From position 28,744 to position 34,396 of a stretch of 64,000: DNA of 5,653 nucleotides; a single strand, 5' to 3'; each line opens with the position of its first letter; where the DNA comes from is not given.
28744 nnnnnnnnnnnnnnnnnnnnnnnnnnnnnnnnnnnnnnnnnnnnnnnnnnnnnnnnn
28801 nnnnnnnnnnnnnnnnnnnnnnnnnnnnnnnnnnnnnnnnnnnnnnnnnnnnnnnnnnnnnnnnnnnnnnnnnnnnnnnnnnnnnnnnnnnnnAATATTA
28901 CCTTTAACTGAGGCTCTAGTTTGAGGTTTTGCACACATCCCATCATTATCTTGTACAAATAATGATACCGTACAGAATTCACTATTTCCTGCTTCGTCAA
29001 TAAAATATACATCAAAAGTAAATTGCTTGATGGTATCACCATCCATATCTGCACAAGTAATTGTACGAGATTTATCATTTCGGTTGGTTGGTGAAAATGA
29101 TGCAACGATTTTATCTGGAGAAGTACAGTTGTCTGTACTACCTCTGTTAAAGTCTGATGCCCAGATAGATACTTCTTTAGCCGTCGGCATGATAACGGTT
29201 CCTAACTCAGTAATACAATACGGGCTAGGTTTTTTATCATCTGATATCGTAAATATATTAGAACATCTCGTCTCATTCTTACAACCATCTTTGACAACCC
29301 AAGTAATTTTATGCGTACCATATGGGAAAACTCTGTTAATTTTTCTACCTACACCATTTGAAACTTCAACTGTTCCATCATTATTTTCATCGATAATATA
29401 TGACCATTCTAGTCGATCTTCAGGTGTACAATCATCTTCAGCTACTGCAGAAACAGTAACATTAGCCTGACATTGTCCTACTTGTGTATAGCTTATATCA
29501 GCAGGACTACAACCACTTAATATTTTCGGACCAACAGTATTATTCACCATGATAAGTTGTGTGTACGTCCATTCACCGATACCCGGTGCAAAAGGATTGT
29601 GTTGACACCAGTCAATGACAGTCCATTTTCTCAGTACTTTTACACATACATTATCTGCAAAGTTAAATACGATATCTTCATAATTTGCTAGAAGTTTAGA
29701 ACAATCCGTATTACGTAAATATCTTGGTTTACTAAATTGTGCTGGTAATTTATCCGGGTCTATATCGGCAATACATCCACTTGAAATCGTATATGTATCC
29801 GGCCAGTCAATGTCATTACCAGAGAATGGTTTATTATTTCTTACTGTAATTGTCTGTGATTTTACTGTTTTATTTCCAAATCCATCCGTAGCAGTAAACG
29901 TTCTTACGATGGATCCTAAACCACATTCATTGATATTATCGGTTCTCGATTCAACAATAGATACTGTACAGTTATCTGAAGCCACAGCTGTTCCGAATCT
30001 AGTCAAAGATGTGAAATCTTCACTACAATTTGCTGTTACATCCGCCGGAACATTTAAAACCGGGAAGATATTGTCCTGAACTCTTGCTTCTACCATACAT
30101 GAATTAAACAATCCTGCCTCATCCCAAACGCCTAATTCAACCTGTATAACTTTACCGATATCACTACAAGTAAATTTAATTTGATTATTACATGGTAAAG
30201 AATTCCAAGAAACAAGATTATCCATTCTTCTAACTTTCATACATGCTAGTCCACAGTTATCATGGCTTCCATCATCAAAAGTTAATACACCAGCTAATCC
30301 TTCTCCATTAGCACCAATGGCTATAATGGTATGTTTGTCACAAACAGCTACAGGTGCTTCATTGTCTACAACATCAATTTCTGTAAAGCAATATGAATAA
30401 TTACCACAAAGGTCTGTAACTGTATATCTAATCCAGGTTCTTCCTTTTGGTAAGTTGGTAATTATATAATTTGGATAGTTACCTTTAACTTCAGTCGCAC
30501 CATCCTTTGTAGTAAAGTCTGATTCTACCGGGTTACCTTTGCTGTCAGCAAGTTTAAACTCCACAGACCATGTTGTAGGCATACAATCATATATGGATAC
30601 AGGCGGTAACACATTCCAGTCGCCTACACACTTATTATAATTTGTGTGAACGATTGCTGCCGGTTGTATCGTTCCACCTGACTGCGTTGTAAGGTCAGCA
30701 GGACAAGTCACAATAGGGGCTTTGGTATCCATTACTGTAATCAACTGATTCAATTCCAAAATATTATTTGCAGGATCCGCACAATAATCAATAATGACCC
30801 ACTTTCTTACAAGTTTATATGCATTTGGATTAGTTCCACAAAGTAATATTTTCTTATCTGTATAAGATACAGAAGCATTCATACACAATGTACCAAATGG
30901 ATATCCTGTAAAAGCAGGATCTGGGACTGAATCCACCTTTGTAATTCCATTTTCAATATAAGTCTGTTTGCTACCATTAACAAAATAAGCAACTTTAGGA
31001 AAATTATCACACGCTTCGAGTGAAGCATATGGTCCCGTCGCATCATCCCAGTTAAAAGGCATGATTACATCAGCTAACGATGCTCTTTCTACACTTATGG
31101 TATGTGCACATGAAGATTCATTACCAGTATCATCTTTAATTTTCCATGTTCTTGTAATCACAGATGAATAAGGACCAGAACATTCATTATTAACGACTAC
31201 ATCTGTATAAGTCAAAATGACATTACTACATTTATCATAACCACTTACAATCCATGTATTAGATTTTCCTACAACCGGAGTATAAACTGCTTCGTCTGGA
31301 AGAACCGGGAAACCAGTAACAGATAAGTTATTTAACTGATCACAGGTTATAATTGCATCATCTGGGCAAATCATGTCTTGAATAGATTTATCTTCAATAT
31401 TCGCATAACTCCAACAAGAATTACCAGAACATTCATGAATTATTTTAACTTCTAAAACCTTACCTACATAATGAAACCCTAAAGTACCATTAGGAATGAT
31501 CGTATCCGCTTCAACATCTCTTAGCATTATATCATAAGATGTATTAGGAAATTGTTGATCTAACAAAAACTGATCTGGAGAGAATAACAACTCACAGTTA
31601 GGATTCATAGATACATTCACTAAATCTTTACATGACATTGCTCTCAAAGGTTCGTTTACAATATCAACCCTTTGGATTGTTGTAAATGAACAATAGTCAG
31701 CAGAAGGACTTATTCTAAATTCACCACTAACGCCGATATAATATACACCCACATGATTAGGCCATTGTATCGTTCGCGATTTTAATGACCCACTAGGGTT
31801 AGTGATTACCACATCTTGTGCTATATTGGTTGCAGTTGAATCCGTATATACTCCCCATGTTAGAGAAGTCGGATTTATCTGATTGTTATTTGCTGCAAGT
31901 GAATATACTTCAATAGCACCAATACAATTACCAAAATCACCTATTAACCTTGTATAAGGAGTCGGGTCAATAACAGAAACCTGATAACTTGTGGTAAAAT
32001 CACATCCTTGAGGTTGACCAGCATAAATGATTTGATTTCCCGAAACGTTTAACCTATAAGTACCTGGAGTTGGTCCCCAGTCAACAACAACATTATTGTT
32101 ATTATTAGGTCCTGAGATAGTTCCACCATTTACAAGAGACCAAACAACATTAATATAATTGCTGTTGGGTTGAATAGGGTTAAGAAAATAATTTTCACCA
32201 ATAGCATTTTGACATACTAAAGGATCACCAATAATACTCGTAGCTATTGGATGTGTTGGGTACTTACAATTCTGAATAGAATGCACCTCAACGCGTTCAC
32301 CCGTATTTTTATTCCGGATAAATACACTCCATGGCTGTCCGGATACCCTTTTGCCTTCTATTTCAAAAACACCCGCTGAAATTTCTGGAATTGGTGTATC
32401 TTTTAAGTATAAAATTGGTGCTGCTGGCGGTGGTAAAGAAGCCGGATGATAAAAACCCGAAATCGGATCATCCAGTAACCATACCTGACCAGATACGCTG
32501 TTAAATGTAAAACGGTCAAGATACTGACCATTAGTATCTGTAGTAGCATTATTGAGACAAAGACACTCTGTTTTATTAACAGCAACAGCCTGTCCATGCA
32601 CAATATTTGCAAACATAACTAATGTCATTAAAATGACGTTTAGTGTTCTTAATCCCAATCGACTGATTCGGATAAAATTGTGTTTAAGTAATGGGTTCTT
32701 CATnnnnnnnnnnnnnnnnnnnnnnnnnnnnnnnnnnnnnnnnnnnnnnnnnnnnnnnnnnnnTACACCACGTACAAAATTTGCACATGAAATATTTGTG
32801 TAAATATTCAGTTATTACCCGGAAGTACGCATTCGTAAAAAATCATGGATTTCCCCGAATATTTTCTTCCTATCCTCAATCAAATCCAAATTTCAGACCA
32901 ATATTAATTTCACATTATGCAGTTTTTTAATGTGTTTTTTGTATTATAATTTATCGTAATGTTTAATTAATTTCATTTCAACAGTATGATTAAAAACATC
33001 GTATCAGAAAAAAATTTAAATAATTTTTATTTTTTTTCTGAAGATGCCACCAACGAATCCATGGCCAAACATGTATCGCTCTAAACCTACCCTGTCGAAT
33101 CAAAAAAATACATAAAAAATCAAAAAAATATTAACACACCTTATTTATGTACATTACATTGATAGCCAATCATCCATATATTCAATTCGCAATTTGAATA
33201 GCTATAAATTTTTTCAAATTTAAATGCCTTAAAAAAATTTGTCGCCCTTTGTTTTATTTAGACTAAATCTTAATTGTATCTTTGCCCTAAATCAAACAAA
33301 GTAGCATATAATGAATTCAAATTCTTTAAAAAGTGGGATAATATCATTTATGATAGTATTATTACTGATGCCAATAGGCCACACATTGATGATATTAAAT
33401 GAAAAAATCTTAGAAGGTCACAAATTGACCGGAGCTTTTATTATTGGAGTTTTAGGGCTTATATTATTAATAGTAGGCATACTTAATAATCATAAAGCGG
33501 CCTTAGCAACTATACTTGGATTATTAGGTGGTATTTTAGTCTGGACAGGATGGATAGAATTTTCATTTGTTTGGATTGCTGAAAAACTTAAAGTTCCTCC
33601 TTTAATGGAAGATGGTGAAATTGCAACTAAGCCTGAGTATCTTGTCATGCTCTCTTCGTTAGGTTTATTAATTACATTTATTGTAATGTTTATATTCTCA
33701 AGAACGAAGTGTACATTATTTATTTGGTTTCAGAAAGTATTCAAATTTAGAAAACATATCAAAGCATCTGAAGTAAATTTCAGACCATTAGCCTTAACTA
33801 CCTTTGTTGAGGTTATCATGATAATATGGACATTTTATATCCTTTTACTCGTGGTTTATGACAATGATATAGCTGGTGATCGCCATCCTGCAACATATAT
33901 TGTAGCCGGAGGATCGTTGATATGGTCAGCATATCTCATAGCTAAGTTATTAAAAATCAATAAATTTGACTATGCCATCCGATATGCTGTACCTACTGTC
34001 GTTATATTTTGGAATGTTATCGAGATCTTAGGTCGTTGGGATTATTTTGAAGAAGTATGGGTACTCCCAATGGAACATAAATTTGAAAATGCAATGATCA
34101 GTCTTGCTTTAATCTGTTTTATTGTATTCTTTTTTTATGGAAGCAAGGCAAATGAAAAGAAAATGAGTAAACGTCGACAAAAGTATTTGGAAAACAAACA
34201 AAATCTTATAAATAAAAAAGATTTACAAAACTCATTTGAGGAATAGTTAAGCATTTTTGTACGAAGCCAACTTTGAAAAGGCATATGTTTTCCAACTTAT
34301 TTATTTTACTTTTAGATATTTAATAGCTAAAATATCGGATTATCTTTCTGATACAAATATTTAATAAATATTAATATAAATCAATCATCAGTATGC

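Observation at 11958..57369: Four giant T9SS-cargo paralogues share one collinear Cys-rich chassis but carry unrelated N-terminal heads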

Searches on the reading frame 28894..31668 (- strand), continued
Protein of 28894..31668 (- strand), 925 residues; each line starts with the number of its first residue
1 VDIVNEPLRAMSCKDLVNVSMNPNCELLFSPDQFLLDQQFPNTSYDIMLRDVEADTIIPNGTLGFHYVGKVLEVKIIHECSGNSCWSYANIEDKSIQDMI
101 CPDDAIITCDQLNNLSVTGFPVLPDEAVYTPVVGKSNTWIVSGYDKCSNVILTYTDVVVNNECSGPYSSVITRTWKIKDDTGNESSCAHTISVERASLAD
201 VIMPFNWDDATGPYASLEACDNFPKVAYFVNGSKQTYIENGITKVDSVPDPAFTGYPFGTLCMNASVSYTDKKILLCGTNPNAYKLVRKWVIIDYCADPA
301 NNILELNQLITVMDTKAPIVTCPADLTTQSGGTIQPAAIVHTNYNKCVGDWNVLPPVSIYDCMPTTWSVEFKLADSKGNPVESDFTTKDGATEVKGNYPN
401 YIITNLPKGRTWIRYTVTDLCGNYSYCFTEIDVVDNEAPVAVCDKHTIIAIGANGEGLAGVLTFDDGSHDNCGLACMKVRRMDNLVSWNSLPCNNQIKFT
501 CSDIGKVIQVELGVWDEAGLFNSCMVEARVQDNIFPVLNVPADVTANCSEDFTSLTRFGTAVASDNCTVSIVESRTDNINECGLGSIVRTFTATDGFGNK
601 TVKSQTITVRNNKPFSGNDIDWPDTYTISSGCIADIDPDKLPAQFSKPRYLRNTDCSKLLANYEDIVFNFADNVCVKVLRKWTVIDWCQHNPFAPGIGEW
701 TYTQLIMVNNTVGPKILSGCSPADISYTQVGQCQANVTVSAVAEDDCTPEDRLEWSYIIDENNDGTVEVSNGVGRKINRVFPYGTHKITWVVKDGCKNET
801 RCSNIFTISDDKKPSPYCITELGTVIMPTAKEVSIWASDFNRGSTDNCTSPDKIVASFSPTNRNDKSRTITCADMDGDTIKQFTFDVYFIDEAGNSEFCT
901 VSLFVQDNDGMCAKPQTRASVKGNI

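Call 46: search_protein_families(library=pfam, proteins=[L020:14199-17309:+, L020:17299-18345:+, L063:1123-7635:+, L063:294-1079:+, L066:14039-18637:+], max_evalue=0.001)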
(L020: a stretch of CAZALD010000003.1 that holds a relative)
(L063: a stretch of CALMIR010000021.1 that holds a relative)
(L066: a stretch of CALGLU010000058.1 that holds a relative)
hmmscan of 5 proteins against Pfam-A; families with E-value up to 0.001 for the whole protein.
L020:14199-17309:+ (1036 aa): 3 families
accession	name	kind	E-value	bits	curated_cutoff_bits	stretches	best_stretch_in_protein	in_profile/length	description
PF13573.12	SprB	-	1.5e-25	88.9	28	3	466-492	7-32/37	SprB repeat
PF13585.12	CHU_C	-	7.4e-22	77.7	27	1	953-1033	6-85/86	CHU_C Type IX secretion signal domain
PF00963.24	Cohesin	-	2.1e-15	57.6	24.1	1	23-157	3-138/139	Cohesin domain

L020:17299-18345:+ (348 aa): 1 family
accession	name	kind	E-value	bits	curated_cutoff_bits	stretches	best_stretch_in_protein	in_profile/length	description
PF11751.14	PorP_SprF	-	1.1e-49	169.9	22.3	1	46-322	6-273/273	Type IX secretion system membrane protein PorP/SprF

L063:1123-7635:+ (2170 aa): 7 families
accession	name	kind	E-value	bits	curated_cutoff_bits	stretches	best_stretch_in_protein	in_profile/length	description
PF13573.12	SprB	-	1.1e-72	239.7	28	7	1051-1085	2-35/37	SprB repeat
PF00963.24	Cohesin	-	6.6e-55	185.6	24.1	7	179-307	3-139/139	Cohesin domain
PF13585.12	CHU_C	-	6.3e-24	84.3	27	1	2084-2165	6-85/86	CHU_C Type IX secretion signal domain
PF13860.13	FlgD_ig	-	7e-08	32.8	27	0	2124-2152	49-77/79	FlgD Ig-like domain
PF06832.18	BiPBP_C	-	2.7e-07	30.8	26.8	0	1866-1915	34-87/90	Penicillin-Binding Protein C-terminus Family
PF07495.19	Y_Y_Y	-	0.00011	22.4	26.6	0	1086-1104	25-44/65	Y_Y_Y domain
PF18962.6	Por_Secre_tail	-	0.00016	22.4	27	0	1802-1830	42-70/75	Secretion system C-terminal sorting domain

L063:294-1079:+ (261 aa): 2 families
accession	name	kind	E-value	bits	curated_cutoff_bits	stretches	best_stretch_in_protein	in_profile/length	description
PF00963.24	Cohesin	-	9.7e-09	36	24.1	1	28-164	3-138/139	Cohesin domain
PF18962.6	Por_Secre_tail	-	5.2e-08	33.5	27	1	185-260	3-75/75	Secretion system C-terminal sorting domain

L066:14039-18637:+ (1532 aa): 4 families
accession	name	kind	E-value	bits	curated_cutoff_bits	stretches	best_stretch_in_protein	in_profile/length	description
PF00963.24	Cohesin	-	4.2e-27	95.5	24.1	3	36-87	2-55/139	Cohesin domain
PF13585.12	CHU_C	-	1.8e-17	63.7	27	1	1444-1525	6-84/86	CHU_C Type IX secretion signal domain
PF13573.12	SprB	-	8.7e-12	44.9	28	0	1059-1078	17-36/37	SprB repeat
PF18962.6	Por_Secre_tail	-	2e-05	25.2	27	0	1157-1185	39-67/75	Secretion system C-terminal sorting domain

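Call 54: find_homologous_proteins(query=L020:14199-15548:+, max_evalue=0.00001)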
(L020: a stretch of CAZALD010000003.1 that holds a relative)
Query L020:14199-15548:+ (450 aa): 1 proteins with E <= 0.00001 among 6797 candidates.
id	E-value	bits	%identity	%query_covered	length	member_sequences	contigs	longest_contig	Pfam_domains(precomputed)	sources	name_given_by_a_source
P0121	2.7e-8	51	28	28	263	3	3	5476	PF00963.25,PF18962.8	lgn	-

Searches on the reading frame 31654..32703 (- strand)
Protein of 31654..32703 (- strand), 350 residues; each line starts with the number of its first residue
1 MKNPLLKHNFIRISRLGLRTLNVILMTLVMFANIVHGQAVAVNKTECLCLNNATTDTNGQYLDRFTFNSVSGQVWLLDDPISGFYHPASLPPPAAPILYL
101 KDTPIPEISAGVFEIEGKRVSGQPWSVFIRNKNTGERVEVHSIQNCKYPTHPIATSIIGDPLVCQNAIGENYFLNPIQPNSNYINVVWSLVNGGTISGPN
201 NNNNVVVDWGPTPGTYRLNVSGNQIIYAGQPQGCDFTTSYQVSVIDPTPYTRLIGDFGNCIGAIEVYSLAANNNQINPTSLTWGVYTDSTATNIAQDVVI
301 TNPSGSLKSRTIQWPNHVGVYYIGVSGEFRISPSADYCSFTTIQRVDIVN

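Call 33: search_protein_families(library=pfam, proteins=[window:31654-32703:-], max_evalue=0.1)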
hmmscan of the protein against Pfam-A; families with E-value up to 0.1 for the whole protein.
window:31654-32703:- (350 aa): 2 families
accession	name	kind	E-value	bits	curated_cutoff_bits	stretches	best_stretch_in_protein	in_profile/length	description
PF19408.5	PKD_6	-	0.0023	18.7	25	1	154-215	5-63/82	PKD-like domain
PF02777.23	Sod_Fe_C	-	0.034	14.6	20.9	1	114-192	24-95/102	Iron/manganese superoxide dismutases, C-terminal domain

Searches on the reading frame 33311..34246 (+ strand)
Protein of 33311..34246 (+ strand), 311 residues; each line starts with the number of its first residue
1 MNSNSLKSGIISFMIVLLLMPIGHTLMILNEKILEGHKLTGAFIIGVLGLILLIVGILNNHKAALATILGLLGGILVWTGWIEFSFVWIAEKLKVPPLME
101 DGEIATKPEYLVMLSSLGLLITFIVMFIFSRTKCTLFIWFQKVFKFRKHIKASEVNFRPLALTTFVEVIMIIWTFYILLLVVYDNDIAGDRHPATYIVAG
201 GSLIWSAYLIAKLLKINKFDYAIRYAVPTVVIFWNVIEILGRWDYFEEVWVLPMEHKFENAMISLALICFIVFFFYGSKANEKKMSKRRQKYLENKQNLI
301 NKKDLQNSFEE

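Call 10: search_protein_families(library=ncbifam, proteins=[window:33311-34246:+], max_evalue=0.00001)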
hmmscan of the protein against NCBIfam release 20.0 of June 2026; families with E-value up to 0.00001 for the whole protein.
window:33311-34246:+ (311 aa): 0 families

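Call 44: search_protein_families(library=pfam, proteins=[window:33311-34246:+], max_evalue=0.001)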
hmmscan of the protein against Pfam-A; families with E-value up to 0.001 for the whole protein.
window:33311-34246:+ (311 aa): 0 families
